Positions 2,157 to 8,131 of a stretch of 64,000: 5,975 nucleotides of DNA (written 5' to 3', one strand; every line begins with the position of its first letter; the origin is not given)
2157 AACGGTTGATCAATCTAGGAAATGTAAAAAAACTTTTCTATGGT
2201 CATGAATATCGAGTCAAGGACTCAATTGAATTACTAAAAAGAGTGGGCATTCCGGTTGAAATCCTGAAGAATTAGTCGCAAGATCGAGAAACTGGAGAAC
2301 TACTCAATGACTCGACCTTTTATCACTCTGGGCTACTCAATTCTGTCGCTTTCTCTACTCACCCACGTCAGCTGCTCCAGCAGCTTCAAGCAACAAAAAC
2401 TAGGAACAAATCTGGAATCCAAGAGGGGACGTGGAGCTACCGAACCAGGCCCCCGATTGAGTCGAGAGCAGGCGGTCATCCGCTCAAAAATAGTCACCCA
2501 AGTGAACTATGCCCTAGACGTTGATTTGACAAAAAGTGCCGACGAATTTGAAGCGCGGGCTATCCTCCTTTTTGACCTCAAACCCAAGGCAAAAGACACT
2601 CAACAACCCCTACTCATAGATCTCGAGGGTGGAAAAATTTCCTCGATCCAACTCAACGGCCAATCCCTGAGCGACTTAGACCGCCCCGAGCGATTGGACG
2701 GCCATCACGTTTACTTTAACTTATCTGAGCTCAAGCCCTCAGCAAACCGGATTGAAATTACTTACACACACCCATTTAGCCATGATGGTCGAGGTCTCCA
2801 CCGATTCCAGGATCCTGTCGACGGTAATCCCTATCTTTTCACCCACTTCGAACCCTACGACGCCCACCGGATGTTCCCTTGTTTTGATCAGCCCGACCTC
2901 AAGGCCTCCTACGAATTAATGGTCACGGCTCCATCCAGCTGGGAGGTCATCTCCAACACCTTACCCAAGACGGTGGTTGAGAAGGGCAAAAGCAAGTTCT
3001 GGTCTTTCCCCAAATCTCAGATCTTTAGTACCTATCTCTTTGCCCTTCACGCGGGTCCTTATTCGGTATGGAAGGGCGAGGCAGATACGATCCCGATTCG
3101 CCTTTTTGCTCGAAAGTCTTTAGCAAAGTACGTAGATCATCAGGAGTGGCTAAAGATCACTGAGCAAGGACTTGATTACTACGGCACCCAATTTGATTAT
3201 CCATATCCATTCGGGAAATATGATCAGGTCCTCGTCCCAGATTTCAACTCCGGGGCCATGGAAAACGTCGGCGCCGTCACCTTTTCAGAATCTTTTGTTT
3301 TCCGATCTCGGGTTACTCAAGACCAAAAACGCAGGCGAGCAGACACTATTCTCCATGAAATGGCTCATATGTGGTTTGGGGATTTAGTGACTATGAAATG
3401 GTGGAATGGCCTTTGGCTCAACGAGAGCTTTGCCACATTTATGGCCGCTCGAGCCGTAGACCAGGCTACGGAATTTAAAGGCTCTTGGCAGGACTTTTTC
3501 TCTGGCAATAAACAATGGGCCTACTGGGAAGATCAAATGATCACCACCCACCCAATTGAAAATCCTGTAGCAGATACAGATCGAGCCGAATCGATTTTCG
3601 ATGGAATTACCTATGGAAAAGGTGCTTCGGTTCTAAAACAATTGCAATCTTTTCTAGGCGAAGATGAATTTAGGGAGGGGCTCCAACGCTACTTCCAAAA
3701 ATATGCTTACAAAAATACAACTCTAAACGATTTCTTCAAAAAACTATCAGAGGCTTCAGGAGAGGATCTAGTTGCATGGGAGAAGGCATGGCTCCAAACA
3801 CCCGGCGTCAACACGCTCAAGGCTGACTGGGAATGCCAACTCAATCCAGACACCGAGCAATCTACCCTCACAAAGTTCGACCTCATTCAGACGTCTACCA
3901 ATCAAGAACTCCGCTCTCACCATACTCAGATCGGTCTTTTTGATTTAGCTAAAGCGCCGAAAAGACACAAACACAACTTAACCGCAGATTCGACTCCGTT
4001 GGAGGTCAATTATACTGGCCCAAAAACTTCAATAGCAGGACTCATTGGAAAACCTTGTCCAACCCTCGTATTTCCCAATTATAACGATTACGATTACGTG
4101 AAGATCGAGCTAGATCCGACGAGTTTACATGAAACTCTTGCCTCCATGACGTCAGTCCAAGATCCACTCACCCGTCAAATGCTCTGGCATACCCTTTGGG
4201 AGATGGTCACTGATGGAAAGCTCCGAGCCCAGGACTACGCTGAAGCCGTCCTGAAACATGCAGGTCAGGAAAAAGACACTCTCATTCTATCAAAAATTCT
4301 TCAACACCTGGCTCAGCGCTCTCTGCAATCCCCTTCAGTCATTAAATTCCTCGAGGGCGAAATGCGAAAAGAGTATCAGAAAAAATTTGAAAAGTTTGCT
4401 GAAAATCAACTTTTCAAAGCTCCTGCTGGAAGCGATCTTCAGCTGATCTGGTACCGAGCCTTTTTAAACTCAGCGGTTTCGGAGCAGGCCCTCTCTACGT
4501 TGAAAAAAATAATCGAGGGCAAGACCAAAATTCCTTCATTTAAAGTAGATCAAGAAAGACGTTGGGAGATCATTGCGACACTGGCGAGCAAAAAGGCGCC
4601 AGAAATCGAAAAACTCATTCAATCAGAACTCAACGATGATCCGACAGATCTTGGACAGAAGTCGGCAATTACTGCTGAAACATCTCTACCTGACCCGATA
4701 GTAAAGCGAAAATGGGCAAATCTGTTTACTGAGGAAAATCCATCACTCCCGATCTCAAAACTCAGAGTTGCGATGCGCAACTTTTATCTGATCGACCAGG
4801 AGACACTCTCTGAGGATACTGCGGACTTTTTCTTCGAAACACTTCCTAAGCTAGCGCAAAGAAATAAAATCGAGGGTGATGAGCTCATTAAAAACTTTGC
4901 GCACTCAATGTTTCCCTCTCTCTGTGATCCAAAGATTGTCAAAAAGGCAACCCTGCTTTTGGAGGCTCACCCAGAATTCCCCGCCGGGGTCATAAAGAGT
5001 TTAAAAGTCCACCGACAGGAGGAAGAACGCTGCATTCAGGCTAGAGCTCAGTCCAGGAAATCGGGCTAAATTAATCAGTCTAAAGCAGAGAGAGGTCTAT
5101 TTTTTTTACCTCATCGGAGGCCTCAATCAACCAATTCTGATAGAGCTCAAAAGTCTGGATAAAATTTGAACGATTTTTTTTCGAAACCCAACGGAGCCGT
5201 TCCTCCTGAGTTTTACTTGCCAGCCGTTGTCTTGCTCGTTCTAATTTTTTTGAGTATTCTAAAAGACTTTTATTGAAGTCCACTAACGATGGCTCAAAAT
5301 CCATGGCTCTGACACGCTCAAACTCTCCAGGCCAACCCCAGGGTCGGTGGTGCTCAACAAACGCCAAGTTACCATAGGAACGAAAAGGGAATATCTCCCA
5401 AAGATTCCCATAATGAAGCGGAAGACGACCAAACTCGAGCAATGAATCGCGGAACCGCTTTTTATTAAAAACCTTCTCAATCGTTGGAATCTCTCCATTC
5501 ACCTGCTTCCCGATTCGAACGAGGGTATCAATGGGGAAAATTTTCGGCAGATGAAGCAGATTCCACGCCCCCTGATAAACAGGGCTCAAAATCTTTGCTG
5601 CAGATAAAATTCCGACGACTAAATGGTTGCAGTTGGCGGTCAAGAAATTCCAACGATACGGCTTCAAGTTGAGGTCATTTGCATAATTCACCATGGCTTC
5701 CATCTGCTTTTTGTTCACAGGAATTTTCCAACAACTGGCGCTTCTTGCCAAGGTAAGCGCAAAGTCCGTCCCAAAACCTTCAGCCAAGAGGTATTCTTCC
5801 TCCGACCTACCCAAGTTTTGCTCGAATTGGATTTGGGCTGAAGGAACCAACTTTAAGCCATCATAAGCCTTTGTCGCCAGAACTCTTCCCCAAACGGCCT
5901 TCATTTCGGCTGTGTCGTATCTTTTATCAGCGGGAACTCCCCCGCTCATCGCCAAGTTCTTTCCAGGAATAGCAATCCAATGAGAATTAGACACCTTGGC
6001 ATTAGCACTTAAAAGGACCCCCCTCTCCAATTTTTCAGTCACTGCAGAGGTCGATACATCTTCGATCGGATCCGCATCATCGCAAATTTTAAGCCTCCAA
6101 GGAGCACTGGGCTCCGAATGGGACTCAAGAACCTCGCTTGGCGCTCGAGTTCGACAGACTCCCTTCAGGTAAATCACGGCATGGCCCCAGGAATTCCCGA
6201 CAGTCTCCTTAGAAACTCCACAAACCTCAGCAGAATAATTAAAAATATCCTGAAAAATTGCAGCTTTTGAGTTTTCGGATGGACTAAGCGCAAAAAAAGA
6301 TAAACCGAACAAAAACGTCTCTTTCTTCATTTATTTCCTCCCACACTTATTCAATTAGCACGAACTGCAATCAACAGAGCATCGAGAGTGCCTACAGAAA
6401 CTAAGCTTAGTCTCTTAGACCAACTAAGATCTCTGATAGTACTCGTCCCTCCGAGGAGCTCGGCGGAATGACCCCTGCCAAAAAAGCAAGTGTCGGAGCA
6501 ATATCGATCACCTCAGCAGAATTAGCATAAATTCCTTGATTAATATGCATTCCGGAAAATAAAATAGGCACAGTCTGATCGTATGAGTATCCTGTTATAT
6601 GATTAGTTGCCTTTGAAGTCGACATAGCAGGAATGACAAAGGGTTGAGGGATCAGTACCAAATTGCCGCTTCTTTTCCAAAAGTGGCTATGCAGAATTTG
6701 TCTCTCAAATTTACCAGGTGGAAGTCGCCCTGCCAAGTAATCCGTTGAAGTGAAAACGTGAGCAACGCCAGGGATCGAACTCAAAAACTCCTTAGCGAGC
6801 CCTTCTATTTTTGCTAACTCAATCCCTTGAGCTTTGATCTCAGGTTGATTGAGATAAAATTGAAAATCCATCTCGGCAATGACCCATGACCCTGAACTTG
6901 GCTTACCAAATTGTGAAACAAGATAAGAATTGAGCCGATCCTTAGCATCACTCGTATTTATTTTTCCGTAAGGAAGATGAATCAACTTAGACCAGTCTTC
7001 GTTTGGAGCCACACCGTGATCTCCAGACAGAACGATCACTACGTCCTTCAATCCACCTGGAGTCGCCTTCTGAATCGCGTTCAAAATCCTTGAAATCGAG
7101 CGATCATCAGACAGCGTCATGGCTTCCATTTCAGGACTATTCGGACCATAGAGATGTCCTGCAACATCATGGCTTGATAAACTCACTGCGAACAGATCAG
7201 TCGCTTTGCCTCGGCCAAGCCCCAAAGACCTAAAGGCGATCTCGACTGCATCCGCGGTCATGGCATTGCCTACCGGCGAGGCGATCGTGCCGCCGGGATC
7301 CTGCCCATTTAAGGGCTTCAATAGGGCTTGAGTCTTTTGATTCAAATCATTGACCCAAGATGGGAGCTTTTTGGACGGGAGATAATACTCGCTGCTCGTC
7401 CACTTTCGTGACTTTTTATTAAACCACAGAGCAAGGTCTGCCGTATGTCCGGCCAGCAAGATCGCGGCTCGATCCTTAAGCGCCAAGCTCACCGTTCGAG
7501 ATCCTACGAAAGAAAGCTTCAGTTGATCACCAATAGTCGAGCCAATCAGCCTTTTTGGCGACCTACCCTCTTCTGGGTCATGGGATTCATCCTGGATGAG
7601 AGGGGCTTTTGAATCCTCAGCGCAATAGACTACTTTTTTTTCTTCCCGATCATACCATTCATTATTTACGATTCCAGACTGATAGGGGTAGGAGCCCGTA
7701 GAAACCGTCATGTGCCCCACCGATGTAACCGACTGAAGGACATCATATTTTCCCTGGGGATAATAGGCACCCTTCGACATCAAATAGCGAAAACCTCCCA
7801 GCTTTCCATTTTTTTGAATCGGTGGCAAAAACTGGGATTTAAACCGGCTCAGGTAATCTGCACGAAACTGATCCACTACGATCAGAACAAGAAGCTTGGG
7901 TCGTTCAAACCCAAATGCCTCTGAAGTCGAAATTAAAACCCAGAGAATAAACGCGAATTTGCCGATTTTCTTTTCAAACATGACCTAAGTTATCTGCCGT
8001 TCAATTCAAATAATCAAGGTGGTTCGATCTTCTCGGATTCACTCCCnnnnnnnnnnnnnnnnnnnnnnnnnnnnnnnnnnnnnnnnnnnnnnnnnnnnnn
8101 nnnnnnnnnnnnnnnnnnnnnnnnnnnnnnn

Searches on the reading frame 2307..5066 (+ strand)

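Call 81: search_protein_families(library=pfam, proteins=[window:2307-5066:+], max_evalue=0.0001)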
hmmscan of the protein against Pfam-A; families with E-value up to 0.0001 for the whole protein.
window:2307-5066:+ (920 aa): 3 families
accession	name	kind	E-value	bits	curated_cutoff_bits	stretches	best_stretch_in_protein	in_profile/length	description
PF01433.26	Peptidase_M1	-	7.4e-64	215.8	27.7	1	283-491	4-214/218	Peptidase family M1 domain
PF11838.14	ERAP1_C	-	1.7e-28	100.5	38.2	1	587-890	1-301/318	ERAP1-like C-terminal domain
PF17900.6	Peptidase_M1_N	-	3.8e-20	73.2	25.8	1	67-244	4-186/186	Peptidase M1 N-terminal domain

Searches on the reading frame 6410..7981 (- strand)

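Call 81: search_protein_families(library=pfam, proteins=[window:6410-7981:-], max_evalue=0.0001)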
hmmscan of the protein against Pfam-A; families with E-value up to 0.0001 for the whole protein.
window:6410-7981:- (524 aa): 1 family
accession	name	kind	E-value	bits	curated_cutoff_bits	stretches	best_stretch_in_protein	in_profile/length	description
PF01663.27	Phosphodiest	-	1.6e-35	123.8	23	1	31-336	1-232/342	Type I phosphodiesterase / nucleotide pyrophosphatase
